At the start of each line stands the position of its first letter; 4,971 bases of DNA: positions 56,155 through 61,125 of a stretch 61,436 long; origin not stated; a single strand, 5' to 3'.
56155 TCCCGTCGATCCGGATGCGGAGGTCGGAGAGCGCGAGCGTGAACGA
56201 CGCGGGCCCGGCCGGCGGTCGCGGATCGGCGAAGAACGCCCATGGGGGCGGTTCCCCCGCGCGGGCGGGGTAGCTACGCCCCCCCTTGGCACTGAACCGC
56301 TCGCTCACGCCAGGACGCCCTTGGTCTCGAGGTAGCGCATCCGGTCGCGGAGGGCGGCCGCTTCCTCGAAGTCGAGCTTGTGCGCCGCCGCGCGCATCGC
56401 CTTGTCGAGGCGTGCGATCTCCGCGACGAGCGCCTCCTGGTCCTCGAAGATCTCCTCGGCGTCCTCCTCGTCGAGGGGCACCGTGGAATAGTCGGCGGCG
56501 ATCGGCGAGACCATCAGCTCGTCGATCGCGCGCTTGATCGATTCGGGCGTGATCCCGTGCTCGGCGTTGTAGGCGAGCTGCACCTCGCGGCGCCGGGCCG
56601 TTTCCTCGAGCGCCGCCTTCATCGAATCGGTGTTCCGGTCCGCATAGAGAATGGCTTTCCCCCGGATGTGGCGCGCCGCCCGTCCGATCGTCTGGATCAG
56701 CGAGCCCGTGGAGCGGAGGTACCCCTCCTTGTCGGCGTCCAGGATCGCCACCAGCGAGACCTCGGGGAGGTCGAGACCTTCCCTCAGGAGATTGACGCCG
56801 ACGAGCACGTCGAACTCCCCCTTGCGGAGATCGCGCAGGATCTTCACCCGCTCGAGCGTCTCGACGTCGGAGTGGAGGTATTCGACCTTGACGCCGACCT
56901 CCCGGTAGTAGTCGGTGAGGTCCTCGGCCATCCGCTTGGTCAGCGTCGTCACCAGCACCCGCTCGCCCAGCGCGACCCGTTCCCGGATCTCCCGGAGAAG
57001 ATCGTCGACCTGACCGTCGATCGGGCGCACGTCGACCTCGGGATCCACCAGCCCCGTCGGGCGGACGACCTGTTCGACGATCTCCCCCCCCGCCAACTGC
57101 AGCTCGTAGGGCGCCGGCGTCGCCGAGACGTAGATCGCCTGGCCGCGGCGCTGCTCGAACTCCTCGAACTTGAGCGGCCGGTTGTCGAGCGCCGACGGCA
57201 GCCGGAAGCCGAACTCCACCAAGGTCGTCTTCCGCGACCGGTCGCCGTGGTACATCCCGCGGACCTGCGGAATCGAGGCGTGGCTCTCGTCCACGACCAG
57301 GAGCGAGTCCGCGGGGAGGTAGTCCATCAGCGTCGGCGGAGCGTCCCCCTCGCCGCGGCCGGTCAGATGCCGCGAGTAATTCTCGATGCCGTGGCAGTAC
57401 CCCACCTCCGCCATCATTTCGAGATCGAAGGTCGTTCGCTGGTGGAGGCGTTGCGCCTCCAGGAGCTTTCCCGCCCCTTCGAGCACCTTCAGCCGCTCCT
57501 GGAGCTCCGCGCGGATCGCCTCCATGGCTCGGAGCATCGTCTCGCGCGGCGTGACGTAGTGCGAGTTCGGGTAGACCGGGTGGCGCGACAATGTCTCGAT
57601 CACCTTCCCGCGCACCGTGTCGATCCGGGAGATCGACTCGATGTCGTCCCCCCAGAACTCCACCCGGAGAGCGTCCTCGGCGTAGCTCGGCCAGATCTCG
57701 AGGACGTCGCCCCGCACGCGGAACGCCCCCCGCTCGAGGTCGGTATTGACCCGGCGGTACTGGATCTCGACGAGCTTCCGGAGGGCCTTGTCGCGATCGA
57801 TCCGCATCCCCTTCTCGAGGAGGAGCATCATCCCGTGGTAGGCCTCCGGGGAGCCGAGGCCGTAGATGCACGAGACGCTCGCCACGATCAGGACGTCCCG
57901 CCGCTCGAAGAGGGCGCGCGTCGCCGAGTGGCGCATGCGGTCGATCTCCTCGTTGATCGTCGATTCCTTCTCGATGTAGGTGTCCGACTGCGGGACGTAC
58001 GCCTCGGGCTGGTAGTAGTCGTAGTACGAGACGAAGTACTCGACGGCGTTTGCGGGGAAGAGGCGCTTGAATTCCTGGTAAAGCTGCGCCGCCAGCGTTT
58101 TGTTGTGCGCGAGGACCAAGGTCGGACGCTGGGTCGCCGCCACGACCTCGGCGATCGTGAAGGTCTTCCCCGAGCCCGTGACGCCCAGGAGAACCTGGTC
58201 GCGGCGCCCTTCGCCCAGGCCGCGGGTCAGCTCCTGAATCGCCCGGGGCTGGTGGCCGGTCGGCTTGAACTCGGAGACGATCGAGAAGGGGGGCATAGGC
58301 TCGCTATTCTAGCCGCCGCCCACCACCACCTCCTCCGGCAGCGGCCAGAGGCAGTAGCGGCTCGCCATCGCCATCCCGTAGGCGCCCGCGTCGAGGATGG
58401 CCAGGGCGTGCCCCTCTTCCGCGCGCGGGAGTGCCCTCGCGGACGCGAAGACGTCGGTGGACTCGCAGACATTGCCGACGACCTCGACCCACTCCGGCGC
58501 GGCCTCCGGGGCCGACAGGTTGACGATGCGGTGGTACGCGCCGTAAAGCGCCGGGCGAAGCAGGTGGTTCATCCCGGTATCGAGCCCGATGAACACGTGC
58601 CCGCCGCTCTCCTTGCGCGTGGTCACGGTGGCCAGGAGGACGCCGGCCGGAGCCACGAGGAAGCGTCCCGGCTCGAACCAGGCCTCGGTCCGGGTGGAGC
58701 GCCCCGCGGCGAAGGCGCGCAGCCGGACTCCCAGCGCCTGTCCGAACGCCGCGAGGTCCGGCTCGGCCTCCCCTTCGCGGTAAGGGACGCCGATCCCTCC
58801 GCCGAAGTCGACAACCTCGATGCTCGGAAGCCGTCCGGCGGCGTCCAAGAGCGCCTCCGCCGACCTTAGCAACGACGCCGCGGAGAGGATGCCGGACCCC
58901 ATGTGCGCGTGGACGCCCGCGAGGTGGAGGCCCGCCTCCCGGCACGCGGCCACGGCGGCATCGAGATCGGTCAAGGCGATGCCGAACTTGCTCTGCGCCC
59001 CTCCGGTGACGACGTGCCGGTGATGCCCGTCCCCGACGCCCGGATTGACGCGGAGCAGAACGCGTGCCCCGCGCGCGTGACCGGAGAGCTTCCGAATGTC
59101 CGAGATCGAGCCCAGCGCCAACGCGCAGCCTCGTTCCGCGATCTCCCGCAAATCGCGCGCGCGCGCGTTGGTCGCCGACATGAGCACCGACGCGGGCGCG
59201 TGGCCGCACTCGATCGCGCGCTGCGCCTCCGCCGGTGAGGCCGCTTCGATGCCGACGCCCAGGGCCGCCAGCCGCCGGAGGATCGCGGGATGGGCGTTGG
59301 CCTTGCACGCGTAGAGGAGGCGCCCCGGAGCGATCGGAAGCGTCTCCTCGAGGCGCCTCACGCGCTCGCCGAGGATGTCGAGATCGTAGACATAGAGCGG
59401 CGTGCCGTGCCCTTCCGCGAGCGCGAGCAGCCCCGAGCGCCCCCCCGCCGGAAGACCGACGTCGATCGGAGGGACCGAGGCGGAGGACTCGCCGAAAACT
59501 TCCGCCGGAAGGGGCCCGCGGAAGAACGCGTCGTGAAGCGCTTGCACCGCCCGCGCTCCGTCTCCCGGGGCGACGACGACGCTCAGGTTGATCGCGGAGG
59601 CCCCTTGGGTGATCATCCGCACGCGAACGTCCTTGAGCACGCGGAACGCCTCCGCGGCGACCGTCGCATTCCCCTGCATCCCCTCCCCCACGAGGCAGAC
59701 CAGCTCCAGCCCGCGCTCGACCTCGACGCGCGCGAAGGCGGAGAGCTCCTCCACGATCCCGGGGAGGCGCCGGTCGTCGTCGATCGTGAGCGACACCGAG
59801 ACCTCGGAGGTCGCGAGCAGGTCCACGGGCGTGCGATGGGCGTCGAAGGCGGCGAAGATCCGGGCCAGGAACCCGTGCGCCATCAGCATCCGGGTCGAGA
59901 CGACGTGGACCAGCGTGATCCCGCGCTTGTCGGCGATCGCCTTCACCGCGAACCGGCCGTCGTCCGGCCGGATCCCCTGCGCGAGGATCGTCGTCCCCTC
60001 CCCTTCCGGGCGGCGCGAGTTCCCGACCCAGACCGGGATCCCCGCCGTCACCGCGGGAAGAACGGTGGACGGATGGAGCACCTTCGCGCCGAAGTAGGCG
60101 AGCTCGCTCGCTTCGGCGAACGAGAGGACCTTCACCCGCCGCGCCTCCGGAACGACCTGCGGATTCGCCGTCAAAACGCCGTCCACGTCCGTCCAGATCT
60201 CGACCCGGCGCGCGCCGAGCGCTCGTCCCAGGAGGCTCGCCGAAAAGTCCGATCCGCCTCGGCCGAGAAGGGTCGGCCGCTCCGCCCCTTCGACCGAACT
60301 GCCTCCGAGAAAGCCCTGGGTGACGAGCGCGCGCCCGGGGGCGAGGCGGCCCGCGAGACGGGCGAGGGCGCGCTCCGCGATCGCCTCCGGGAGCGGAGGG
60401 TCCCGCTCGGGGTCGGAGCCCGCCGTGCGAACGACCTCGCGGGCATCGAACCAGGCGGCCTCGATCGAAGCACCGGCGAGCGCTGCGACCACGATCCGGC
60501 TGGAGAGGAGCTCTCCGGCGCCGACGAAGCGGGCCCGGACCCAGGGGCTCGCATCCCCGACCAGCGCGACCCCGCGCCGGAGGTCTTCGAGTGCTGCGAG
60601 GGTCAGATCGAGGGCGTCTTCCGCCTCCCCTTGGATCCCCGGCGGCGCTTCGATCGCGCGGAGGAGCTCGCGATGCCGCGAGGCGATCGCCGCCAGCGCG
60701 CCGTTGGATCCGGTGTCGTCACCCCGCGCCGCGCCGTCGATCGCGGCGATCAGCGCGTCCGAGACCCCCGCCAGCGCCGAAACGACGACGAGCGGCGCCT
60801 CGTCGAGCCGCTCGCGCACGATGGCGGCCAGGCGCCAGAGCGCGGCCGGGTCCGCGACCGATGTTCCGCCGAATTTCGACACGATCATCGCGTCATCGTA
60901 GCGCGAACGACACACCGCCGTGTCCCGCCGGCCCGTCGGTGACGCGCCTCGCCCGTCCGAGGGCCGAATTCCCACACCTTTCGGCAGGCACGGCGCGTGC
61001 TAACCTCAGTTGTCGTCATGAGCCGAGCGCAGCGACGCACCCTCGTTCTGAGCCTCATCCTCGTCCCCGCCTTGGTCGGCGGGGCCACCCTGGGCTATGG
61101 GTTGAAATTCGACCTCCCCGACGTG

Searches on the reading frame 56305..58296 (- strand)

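Call 66: search_protein_families(library=pfam, proteins=[window:56305-58296:-], max_evalue=0.00001)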
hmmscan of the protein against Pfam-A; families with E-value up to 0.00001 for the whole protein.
window:56305-58296:- (663 aa): 7 families
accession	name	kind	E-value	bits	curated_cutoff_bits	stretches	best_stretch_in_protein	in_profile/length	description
PF17757.6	UvrB_inter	-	1.1e-31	109.2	22.9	1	159-247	2-91/91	UvrB interaction domain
PF00271.37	Helicase_C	-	4e-21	75.8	23.5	1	432-543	5-109/110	Helicase conserved C-terminal domain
PF12344.14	UvrB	-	6e-21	74.5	27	1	550-591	1-42/43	Ultra-violet resistance protein B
PF04851.21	ResIII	-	2.2e-12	47.6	22.5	1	10-137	2-130/164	Type III restriction enzyme, res subunit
PF00270.35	DEAD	-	3e-07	30.8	26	0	15-83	3-72/167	DEAD/DEAH box helicase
PF13604.12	AAA_30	-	4.7e-06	26.9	27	0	17-93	7-81/191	AAA domain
PF02151.25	UVR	-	5.4e-06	26.4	21.5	0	626-658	3-35/36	UvrB/uvrC motif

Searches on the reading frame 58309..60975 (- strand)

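Call 66: search_protein_families(library=pfam, proteins=[window:58309-60975:-], max_evalue=0.00001)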
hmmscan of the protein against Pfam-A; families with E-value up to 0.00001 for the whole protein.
window:58309-60975:- (888 aa): 4 families
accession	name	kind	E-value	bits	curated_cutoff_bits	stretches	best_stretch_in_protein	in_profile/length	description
PF02784.22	Orn_Arg_deC_N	-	3.3e-42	145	23.4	1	536-775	5-247/247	Pyridoxal-dependent decarboxylase, pyridoxal binding domain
PF00696.33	AA_kinase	-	4.9e-38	131.6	24.9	1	30-319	2-234/234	Amino acid kinase family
PF22468.2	ACT_9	-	3.8e-26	91.1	27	1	426-484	1-61/61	ACT domain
PF00278.28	Orn_DAP_Arg_deC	-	4.7e-23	81.7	23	1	528-864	2-95/95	Pyridoxal-dependent decarboxylase, C-terminal sheet domain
